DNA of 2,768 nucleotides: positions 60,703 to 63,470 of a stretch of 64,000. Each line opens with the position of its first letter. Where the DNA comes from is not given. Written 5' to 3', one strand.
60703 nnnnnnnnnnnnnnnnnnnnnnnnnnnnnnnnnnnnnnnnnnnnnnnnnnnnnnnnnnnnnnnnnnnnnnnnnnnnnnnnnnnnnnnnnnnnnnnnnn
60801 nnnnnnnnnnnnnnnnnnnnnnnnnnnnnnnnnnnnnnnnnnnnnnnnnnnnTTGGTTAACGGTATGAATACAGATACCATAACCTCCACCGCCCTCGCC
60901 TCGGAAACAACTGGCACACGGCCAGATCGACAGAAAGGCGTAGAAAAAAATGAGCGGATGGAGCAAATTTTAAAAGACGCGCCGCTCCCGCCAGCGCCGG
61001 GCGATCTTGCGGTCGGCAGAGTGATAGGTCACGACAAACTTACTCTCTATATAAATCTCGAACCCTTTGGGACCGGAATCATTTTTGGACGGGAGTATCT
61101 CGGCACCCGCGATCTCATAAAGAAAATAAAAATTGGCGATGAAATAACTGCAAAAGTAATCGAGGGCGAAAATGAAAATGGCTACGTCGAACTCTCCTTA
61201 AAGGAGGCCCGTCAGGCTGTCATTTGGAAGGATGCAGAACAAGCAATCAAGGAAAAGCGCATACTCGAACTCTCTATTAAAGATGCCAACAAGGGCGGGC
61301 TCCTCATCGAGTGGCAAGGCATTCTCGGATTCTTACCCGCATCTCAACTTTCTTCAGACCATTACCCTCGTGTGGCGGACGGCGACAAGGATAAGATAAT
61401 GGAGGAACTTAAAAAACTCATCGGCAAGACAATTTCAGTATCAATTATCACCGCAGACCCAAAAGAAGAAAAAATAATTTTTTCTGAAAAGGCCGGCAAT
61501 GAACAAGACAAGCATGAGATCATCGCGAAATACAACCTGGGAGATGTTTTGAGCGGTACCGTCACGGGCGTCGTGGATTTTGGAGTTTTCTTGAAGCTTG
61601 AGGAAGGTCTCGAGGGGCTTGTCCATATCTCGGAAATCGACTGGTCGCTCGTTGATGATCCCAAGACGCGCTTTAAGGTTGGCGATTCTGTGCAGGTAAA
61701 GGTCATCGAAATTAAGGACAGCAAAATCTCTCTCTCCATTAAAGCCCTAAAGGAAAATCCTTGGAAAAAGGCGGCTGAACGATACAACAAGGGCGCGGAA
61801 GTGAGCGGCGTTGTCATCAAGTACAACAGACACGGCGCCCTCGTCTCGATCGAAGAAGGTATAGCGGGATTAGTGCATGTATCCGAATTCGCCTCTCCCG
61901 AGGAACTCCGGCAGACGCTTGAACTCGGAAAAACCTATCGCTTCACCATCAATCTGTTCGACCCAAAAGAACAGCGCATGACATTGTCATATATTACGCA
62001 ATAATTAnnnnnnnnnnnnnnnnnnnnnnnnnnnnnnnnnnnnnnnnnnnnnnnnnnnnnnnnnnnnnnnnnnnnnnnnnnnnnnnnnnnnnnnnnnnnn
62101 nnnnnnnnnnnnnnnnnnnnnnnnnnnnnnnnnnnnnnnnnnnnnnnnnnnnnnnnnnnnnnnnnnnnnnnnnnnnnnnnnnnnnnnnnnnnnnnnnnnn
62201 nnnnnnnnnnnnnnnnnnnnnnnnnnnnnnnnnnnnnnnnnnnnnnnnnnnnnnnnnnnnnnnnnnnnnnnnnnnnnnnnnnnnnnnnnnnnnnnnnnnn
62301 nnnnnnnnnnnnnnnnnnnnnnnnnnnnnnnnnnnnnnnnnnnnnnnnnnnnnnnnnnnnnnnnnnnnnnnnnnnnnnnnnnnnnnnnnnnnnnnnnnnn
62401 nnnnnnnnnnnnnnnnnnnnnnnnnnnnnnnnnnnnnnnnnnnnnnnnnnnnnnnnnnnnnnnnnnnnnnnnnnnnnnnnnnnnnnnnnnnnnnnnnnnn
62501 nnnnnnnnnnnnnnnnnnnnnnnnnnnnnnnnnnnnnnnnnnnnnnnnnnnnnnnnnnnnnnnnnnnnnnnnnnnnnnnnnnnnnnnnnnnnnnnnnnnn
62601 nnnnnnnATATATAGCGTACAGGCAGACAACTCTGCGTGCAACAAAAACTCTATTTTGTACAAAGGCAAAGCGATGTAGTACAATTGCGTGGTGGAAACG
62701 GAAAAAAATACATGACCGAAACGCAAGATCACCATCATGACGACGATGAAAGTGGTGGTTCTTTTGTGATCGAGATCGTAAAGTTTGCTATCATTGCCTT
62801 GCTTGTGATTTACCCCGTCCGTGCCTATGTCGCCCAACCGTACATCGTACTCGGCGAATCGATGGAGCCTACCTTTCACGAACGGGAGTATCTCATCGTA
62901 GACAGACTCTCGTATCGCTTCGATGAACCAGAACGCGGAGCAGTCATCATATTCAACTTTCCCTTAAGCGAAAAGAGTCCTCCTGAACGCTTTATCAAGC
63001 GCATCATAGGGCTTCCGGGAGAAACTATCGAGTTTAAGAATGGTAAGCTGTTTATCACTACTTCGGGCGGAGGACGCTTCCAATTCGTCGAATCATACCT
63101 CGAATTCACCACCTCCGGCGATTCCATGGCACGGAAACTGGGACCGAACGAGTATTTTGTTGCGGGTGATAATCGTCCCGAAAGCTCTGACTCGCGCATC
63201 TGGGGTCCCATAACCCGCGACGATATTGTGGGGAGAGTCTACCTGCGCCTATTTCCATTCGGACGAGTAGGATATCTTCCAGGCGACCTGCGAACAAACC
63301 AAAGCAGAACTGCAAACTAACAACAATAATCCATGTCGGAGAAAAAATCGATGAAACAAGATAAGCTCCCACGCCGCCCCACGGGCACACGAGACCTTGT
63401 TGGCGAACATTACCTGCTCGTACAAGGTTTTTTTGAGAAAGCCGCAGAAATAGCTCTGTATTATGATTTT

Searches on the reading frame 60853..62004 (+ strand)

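Call 16: search_protein_families(library=pfam, proteins=[window:60853-62004:+], max_evalue=0.001)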
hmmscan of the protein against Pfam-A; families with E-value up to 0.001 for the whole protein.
window:60853-62004:+ (383 aa): 5 families
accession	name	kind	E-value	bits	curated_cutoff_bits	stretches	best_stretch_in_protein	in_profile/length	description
PF00575.29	S1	-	1.9e-44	150.3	22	3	227-297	2-74/74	S1 RNA binding domain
PF23459.1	S1_RRP5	-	2.8e-11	44.3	27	1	312-379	2-71/72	RRP5 S1 domain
PF21710.3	Spt6_S1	-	3.4e-06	27.7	27.5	0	230-298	17-86/91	Spt6, S1/OB domain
PF02599.21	CsrA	-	0.00026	21.3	27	0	274-300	12-38/53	Global regulator protein family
PF24685.1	OB_RRP5_4th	-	0.00096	19.6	31.5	0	244-289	25-73/92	RRP5 OB-fold domain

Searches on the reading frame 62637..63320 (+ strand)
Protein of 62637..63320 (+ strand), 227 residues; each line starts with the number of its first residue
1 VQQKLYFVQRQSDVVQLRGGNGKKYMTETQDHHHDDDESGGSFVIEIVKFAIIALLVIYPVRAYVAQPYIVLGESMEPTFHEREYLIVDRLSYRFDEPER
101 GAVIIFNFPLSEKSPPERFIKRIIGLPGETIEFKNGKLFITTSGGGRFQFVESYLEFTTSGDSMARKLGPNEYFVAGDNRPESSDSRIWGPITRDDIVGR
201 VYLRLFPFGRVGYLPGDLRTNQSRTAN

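Call 16: search_protein_families(library=pfam, proteins=[window:62637-63320:+], max_evalue=0.001)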
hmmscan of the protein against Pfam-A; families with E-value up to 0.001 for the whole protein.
window:62637-63320:+ (227 aa): 1 family
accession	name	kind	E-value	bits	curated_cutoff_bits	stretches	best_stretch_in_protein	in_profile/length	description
PF10502.14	Peptidase_S26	-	1.5e-40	139.3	22.9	1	45-205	2-167/168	Signal peptidase, peptidase S26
